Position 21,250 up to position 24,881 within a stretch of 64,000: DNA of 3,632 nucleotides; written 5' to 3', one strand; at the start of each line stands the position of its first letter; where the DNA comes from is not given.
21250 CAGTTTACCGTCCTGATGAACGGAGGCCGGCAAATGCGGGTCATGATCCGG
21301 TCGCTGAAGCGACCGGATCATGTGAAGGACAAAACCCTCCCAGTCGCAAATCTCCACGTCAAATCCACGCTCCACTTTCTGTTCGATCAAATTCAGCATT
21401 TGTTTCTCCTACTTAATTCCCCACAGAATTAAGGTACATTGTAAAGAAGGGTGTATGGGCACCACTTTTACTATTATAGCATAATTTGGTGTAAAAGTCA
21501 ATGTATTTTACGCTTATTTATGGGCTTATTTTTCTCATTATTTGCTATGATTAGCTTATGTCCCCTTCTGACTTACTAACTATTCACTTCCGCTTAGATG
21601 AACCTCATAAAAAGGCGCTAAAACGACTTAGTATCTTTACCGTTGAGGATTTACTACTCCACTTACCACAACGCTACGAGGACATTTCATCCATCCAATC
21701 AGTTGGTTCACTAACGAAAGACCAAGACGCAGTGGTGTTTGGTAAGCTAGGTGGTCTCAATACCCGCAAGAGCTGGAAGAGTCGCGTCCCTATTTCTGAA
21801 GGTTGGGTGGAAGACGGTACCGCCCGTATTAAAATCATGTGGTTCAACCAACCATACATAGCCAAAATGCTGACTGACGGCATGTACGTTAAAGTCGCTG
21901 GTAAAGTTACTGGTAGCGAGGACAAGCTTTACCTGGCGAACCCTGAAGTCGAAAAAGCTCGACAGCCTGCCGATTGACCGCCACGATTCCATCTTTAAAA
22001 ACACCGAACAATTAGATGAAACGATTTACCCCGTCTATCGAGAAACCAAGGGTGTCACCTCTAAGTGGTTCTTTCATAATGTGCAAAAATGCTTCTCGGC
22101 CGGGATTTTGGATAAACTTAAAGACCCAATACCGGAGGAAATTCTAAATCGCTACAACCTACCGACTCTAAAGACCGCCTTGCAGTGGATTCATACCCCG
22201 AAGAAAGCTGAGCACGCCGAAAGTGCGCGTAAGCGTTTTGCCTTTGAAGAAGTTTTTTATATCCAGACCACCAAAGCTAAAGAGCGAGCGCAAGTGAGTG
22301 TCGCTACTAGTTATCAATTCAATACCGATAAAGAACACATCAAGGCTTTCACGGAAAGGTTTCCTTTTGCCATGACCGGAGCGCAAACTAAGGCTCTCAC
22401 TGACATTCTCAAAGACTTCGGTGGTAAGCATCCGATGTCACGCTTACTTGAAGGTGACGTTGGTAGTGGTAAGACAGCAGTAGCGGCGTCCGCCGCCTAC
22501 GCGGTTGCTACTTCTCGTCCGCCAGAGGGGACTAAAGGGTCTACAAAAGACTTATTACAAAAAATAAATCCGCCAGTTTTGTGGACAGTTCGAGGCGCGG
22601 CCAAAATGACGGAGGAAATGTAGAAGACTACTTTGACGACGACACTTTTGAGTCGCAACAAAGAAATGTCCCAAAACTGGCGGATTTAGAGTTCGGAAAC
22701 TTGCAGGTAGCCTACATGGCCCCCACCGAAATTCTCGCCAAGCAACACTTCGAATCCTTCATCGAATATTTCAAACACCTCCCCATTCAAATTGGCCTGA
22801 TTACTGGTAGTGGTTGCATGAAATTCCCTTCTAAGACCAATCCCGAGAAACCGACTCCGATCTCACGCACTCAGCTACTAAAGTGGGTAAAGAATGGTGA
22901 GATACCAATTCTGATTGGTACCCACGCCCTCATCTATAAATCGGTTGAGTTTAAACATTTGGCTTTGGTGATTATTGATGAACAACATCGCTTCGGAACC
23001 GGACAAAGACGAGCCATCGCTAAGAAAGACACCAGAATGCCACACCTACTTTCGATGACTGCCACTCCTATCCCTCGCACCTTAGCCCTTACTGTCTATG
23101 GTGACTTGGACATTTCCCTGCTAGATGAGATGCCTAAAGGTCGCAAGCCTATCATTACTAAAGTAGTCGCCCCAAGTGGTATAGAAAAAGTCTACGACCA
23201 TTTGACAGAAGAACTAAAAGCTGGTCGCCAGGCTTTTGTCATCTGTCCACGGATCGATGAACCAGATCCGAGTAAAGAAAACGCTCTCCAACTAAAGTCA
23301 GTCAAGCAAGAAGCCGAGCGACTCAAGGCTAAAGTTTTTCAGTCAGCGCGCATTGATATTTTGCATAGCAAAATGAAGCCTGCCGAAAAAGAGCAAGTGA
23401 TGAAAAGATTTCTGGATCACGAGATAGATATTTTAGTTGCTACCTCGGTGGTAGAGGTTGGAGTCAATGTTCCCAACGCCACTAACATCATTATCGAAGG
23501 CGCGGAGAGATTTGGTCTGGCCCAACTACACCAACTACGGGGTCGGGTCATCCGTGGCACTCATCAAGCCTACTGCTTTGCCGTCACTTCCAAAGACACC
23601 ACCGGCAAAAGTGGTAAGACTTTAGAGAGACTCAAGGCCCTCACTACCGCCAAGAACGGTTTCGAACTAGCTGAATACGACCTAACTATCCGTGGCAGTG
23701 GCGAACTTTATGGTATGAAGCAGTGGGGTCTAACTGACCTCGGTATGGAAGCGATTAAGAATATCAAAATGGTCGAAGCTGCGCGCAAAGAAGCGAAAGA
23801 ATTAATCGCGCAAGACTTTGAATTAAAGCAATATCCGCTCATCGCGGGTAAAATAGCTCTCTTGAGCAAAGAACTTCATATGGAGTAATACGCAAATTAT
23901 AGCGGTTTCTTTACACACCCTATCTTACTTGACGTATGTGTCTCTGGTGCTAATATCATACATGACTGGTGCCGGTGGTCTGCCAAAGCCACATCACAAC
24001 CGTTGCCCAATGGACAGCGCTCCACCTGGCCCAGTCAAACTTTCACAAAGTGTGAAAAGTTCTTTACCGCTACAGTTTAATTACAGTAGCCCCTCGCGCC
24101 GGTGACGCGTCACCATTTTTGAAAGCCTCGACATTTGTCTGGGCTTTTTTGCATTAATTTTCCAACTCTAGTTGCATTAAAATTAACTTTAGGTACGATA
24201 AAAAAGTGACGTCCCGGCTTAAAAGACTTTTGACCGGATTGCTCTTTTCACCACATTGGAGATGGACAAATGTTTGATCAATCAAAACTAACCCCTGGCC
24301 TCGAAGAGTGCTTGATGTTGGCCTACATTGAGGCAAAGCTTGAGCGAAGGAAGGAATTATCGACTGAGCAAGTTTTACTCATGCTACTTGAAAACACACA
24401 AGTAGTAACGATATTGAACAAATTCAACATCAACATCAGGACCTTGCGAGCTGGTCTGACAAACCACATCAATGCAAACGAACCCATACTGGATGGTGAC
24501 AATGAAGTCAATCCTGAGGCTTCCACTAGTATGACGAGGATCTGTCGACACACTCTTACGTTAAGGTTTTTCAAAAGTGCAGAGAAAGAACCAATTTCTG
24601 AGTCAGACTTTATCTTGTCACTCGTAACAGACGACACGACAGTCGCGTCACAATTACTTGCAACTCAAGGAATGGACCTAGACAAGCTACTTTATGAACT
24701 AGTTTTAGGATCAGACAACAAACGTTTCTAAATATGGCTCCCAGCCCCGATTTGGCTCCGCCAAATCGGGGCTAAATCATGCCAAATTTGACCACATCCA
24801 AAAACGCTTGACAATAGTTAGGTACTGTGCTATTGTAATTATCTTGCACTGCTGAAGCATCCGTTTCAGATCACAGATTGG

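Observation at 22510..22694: Extra segment inside recG carrying 15-bp perfect terminal inverted repeats, whose removal restores the frame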

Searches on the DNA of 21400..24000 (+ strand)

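Call 9: search_rna_families(source=window, start=21400, end=24000, threshold=evalue, max_evalue=10)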
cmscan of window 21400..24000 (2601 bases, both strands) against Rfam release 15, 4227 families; matches with E-value up to 10: 3.
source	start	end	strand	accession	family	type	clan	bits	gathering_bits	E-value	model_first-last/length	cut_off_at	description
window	23447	23532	+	RF02924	skipping-rope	Gene; sRNA;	-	22.6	36.7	0.039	1-80/80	no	skipping-rope RNA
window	23750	23811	-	RF01652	ceN70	Gene; snRNA; snoRNA; CD-box;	-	18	65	1.7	1-71/71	no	Caenorhabditis snoRNA ceN70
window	22971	23025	+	RF01136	sR28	Gene; snRNA; snoRNA; CD-box;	-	12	39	6.4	1-55/55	no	Small nucleolar RNA sR28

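Call 46: search_rna_families(sources=[L026, L031, L076, L079, L023, L053, L080, L006], threshold=evalue, max_evalue=5)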
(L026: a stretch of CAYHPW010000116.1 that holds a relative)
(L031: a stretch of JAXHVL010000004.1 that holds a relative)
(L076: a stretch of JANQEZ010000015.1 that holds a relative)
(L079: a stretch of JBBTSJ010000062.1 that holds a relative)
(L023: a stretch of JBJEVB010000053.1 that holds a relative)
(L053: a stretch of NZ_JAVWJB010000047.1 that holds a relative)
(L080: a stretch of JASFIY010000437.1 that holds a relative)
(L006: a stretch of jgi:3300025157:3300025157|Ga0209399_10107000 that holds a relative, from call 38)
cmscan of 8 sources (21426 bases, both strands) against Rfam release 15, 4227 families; matches with E-value up to 5: 5.
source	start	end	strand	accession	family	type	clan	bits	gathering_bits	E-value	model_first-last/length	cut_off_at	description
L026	1768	1841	-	RF01281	snoR35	Gene; snRNA; snoRNA; CD-box;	CL00053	28.8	40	0.022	1-81/81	no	Small nucleolar RNA snoR35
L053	2449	2501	+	RF02592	Spy392987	Gene; antisense;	-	26.5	47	0.54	1-63/63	no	S. pyogenes antisense RNA 392987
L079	2484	2582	+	RF02884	BcKCsr7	Gene; sRNA;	-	21.1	59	1.9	1-157/157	no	Burkholderia sRNA 7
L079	3458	3537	+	RF01686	Acido-1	Gene; sRNA;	-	20.7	50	4.5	1-64/64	no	Acido-1 RNA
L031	487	549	+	RF00705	mir-202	Gene; miRNA;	-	20.2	51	2.3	1-76/76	no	mir-202 microRNA precursor family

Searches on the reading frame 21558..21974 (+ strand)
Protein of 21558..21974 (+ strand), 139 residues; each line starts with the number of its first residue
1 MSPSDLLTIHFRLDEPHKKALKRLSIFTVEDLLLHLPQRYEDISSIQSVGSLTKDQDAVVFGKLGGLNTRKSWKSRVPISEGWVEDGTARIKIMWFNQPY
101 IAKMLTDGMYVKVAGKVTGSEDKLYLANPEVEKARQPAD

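Call 12: search_protein_families(library=pfam, proteins=[window:21558-21974:+], max_evalue=0.01)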
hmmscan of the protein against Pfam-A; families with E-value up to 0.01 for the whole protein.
window:21558-21974:+ (139 aa): 2 families
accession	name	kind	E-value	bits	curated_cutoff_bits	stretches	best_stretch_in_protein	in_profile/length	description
PF17191.10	RecG_wedge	-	2.6e-18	66.6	23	1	15-135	10-129/162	RecG wedge domain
PF01336.31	tRNA_anti-codon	-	1e-07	32.2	27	1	74-132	12-73/75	OB-fold nucleic acid binding domain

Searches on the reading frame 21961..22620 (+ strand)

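Call 12: search_protein_families(library=pfam, proteins=[window:21961-22620:+], max_evalue=0.01)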
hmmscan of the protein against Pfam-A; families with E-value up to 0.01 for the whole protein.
window:21961-22620:+ (220 aa): 1 family
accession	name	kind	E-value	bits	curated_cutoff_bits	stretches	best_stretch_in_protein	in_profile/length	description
PF13191.12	AAA_16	-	0.0058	17.6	32.6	0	140-184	6-50/167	AAA ATPase domain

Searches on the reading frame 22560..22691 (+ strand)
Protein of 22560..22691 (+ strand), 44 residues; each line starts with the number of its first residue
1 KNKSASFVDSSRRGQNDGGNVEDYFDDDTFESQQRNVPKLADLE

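Call 36: search_protein_representatives(alignment_id=A1)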
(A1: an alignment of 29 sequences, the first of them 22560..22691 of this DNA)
Query: 29 sequences, 53 profile positions. Proteins with E-value up to 0.001 (for the whole library): 6; up to 1e-10: 0; up to 1e-30: 0. The best 6 are listed.
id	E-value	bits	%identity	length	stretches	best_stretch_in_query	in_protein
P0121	1.8e-05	40.1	-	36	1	20-47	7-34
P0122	2.1e-05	39.9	-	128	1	13-52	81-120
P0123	1.2e-04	37.5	-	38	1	20-45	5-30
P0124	2.8e-04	36.2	-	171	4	16-41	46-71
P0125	3.1e-04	36.1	-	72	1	10-52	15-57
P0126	6.9e-04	35.0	-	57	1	20-44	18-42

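Call 38: find_encoding_contigs(protein=P0122, flank=4000, max_places=3)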
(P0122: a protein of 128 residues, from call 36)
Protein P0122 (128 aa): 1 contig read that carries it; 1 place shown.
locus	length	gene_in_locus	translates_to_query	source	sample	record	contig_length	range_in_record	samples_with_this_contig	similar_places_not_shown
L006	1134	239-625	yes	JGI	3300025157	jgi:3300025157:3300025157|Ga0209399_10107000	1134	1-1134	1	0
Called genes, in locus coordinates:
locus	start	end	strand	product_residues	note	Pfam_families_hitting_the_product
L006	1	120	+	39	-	?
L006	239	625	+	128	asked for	-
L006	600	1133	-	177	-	?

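Call 39: find_encoding_contigs(protein=P0125, flank=4000, max_places=3)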
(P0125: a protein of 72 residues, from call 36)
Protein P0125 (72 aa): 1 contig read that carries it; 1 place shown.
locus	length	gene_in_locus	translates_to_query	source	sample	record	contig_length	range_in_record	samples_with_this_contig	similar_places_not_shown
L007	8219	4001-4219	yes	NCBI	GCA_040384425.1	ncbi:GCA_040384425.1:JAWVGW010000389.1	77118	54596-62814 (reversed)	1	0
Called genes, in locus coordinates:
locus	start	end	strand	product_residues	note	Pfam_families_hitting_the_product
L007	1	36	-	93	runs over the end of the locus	PF18895:T4SS_pilin (faint)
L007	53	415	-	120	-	PF18895:T4SS_pilin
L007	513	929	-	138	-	PF18895:T4SS_pilin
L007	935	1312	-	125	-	PF18895:T4SS_pilin (faint)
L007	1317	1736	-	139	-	PF18895:T4SS_pilin (weak)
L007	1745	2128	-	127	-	PF18895:T4SS_pilin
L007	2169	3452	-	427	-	PF01547:SBP_bac_1, PF13416:SBP_bac_8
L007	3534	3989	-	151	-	-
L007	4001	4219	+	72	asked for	-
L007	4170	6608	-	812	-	PF00521:DNA_topoisoIV, PF03989:DNA_gyraseA_C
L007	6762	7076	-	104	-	-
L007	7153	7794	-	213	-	PF13483:Lactamase_B_3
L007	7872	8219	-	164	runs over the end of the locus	-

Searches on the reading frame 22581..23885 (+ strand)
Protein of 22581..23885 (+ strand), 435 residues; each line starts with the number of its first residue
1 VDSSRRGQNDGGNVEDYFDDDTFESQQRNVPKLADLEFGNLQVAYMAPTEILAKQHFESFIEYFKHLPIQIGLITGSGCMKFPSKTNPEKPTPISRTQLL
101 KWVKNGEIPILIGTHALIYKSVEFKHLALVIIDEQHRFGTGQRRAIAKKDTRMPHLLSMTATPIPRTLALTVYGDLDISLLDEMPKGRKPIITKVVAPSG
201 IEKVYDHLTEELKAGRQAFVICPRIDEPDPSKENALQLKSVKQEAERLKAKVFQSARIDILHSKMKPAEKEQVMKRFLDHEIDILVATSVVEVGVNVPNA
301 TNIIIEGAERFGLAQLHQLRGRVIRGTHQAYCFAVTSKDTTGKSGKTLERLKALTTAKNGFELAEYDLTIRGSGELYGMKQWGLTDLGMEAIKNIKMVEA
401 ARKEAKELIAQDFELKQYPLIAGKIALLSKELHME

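Call 12: search_protein_families(library=pfam, proteins=[window:22581-23885:+], max_evalue=0.01)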
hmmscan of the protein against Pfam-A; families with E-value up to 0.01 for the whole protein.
window:22581-23885:+ (435 aa): 5 families
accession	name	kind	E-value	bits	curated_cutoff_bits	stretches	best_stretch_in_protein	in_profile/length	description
PF00271.37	Helicase_C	-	2.2e-19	70.2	23.5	1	206-325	4-108/110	Helicase conserved C-terminal domain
PF00270.35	DEAD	-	9.9e-16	58.4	26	1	37-168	42-164/167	DEAD/DEAH box helicase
PF19833.4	RecG_dom3_C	-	8e-07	29.5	26.8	1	359-416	3-62/87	ATP-dependent DNA helicase RecG, domain 3, C-terminal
PF04851.21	ResIII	-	3.3e-06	27.6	22.5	1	42-163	55-162/164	Type III restriction enzyme, res subunit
PF22590.2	Cas3-like_C_2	-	0.00013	22.7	27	1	241-326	15-104/106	CRISPR-associated nuclease/helicase Cas3, C-terminal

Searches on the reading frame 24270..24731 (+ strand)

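Call 30: search_protein_families(library=pfam, proteins=[window:24270-24731:+], max_evalue=0.01)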
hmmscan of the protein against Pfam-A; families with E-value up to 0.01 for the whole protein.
window:24270-24731:+ (153 aa): 1 family
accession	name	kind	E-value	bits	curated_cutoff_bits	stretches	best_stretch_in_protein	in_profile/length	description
PF02861.25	Clp_N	-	1.5e-06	28.7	20.7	0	21-67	4-52/53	Clp amino terminal domain, pathogenicity island component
